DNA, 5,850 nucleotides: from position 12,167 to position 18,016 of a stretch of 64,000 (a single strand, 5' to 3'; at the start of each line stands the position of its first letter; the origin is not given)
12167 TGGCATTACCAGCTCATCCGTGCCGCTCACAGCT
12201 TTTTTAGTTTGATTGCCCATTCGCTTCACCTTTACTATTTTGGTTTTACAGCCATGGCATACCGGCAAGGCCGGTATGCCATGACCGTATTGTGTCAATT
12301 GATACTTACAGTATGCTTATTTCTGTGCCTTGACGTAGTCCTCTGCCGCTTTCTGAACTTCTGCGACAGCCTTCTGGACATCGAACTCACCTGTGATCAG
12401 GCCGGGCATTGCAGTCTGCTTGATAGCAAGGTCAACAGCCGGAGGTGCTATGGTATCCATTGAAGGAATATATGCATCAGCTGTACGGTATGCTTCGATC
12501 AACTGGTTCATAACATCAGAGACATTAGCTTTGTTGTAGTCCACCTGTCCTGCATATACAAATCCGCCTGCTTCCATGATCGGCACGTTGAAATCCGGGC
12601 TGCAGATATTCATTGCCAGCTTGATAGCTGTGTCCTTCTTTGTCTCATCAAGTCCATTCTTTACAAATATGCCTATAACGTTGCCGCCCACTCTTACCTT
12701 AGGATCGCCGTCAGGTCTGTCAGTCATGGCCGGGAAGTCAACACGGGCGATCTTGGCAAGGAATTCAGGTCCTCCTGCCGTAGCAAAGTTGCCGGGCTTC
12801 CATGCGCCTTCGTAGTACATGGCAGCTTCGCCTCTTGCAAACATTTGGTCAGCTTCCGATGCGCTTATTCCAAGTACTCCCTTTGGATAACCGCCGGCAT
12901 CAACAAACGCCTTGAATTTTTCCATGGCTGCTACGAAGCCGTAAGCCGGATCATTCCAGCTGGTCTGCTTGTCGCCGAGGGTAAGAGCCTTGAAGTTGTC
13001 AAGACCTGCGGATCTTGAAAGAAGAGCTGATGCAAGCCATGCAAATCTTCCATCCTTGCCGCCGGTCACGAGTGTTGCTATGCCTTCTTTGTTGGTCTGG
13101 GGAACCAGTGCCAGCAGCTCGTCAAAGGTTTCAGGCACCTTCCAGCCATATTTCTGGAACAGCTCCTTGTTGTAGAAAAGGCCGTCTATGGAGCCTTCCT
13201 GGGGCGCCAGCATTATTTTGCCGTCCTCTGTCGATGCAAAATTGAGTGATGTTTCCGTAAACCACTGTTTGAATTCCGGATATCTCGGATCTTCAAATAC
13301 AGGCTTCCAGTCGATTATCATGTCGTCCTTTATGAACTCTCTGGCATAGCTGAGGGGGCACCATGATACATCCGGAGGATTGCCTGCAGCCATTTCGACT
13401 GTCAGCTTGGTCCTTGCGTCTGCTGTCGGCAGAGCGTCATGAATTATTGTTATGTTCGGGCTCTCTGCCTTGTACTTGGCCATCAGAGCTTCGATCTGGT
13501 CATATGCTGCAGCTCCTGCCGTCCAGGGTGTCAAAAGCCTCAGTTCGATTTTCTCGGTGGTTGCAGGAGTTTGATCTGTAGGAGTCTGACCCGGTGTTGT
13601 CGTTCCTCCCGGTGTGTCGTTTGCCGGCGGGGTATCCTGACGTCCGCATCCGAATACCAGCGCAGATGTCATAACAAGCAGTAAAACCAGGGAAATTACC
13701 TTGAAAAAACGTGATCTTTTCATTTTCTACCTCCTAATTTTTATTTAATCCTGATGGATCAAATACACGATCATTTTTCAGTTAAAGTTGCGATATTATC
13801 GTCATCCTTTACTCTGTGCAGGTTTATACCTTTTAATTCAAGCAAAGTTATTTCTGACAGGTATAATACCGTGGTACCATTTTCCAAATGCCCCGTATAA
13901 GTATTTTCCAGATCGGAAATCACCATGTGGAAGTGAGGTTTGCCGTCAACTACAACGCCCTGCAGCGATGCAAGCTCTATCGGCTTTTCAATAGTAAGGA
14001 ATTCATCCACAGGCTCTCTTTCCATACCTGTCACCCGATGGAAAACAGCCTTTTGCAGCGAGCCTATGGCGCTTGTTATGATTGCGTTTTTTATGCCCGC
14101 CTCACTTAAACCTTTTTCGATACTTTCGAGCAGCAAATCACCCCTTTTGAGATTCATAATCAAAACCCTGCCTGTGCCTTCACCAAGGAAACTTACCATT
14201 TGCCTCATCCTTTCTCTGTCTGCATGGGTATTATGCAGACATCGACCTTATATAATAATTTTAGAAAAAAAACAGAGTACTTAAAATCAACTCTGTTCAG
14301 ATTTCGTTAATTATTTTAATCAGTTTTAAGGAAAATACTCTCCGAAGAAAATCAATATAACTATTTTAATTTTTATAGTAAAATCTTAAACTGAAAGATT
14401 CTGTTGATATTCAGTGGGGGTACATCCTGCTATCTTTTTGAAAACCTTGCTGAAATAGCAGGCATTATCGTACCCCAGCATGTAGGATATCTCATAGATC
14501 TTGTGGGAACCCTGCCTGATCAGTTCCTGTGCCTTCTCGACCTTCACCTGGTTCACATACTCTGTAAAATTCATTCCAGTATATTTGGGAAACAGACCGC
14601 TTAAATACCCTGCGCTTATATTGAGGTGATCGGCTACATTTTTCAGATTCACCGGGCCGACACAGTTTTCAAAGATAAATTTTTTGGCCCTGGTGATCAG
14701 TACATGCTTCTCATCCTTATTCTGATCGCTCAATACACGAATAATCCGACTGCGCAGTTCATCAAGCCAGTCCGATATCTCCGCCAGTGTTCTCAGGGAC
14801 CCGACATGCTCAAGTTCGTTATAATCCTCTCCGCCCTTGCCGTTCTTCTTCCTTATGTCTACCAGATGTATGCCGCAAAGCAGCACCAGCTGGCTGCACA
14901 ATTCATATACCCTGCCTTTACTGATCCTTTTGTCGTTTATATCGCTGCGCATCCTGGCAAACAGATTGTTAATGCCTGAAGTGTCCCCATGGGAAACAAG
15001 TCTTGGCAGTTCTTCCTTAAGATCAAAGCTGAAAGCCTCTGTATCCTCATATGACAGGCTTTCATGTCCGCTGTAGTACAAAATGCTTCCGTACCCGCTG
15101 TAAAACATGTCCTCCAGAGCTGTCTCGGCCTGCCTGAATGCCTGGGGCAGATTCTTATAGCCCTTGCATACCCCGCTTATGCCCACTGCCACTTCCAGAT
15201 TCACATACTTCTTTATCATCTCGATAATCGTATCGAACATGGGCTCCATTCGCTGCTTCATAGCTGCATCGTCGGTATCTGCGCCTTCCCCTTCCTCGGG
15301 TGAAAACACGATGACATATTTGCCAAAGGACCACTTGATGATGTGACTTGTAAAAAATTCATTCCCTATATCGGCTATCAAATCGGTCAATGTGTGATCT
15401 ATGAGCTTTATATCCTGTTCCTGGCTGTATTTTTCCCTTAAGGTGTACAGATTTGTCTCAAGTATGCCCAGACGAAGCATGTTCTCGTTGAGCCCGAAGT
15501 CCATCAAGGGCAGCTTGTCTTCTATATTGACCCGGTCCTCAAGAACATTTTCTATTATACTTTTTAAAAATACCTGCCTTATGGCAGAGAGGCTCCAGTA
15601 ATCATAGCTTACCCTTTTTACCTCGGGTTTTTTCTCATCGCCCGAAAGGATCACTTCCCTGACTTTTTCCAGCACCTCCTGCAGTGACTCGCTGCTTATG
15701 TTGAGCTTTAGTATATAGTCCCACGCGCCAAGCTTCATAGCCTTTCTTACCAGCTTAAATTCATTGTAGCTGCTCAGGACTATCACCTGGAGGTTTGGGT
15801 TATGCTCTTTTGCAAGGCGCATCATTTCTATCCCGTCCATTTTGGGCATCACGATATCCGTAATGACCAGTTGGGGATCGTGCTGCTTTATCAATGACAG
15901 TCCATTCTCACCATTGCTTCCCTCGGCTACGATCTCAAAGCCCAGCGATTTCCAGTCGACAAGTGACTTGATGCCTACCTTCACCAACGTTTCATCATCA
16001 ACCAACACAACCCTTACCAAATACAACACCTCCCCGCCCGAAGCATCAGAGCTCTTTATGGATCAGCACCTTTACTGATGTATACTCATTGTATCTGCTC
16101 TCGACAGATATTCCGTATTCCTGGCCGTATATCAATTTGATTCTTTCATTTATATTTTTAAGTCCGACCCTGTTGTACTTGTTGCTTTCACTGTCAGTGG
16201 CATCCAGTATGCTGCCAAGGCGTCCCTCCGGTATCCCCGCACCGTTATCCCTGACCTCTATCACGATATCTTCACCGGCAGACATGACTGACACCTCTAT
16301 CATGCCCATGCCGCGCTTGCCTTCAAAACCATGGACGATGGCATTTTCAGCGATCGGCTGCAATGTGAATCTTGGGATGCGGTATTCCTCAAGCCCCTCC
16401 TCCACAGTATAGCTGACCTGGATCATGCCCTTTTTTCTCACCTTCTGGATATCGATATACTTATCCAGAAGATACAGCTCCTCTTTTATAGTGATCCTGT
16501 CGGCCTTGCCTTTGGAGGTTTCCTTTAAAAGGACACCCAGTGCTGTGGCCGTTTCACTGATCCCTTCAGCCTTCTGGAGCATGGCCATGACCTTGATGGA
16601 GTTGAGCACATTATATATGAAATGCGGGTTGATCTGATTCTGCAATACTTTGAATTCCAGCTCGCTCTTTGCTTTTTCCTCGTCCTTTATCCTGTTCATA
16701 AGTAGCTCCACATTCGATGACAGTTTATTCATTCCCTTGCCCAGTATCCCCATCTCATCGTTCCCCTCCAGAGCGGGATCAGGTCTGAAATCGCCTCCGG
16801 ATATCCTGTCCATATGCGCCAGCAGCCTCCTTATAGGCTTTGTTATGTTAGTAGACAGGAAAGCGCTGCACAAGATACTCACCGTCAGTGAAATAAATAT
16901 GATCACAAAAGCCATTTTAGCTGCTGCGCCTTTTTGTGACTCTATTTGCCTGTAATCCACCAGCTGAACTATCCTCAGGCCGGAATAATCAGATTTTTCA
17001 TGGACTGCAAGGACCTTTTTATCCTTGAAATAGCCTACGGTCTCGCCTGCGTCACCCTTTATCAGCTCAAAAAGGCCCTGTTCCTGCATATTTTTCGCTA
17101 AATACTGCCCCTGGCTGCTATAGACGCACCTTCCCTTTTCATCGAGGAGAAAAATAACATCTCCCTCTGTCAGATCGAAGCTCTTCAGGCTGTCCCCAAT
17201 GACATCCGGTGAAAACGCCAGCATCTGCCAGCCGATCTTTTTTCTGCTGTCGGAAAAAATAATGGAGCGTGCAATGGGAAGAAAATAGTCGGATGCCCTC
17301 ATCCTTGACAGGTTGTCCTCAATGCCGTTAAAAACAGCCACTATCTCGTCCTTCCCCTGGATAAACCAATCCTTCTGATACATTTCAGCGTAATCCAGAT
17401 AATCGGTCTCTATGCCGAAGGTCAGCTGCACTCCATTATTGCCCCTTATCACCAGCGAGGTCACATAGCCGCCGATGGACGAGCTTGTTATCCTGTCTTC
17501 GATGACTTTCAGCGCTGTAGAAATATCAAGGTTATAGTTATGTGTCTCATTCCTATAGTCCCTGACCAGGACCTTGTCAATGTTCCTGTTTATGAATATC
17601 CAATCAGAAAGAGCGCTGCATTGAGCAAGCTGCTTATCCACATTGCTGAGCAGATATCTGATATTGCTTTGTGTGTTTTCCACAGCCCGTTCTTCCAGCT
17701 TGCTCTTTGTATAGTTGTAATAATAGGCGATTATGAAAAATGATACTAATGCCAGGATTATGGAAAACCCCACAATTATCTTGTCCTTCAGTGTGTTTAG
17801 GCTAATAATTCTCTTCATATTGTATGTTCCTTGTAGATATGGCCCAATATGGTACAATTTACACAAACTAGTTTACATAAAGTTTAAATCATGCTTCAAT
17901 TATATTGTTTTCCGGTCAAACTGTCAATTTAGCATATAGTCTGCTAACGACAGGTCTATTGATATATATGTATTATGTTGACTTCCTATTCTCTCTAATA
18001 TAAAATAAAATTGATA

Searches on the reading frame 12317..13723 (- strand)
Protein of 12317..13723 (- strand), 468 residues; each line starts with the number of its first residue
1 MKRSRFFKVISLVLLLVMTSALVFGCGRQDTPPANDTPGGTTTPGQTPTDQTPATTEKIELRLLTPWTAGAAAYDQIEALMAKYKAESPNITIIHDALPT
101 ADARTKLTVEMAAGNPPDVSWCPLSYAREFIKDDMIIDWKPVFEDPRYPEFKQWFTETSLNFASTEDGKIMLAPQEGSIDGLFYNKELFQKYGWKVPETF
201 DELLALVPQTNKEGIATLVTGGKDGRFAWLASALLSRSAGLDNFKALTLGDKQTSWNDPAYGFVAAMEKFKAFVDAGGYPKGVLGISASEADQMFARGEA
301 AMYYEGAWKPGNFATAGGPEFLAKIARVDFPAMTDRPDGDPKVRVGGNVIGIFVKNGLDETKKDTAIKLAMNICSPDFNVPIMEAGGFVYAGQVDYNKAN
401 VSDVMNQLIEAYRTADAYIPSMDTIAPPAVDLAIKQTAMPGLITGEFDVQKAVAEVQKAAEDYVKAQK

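Call 99: search_protein_families(library=pfam, proteins=[window:12317-13723:-], max_evalue=0.00001)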
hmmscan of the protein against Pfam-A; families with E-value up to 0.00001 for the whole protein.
window:12317-13723:- (468 aa): 2 families
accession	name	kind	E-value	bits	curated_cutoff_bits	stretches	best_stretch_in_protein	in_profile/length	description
PF01547.30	SBP_bac_1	-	3.8e-23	83.4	26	1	75-351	8-282/307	Bacterial extracellular solute-binding protein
PF13416.11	SBP_bac_8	-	2.3e-22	80.6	27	1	79-388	1-258/279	Bacterial extracellular solute-binding protein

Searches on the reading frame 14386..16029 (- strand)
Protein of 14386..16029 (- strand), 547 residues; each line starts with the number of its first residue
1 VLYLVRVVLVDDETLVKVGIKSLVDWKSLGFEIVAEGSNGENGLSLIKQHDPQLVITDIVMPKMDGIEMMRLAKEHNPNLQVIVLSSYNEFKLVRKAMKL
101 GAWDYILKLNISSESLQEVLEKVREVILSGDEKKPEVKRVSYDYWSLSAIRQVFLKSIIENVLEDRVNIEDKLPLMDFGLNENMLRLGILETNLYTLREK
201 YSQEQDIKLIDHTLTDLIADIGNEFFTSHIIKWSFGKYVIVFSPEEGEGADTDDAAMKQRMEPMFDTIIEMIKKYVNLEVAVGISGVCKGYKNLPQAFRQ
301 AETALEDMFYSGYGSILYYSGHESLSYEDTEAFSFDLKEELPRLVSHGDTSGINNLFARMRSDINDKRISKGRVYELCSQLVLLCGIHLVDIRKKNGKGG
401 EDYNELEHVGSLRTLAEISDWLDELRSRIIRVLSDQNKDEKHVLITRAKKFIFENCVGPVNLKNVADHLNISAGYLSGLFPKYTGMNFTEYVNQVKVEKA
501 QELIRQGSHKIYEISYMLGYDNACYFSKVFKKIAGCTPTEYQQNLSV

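Call 99: search_protein_families(library=pfam, proteins=[window:14386-16029:-], max_evalue=0.00001)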
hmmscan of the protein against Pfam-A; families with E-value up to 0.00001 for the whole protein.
window:14386-16029:- (547 aa): 4 families
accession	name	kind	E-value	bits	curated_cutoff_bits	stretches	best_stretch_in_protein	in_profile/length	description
PF00072.30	Response_reg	-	3.6e-23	82.3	30.2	1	7-116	1-106/111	Response regulator receiver domain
PF12833.13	HTH_18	-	1.1e-20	74.2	33.6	1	466-543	2-79/80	Helix-turn-helix domain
PF00165.29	HTH_AraC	-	2.3e-13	50.3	26.6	1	508-543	8-42/42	Bacterial regulatory helix-turn-helix proteins, AraC family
PF17853.6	GGDEF_2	-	3.2e-06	27.8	24.5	1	214-306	37-115/116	GGDEF-like domain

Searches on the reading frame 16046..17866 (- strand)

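Call 99: search_protein_families(library=pfam, proteins=[window:16046-17866:-], max_evalue=0.00001)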
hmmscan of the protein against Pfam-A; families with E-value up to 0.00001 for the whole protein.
window:16046-17866:- (606 aa): 3 families
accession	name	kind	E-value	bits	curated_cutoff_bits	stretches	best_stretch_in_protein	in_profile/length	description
PF06580.19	His_kinase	-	3e-20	72.7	25.2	1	404-479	2-78/81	Histidine kinase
PF00672.30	HAMP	-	2.6e-11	44.1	25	1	336-386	1-51/53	HAMP domain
PF02518.31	HATPase_c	-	2.1e-08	35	26.4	1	502-603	10-108/111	Histidine kinase-, DNA gyrase B-, and HSP90-like ATPase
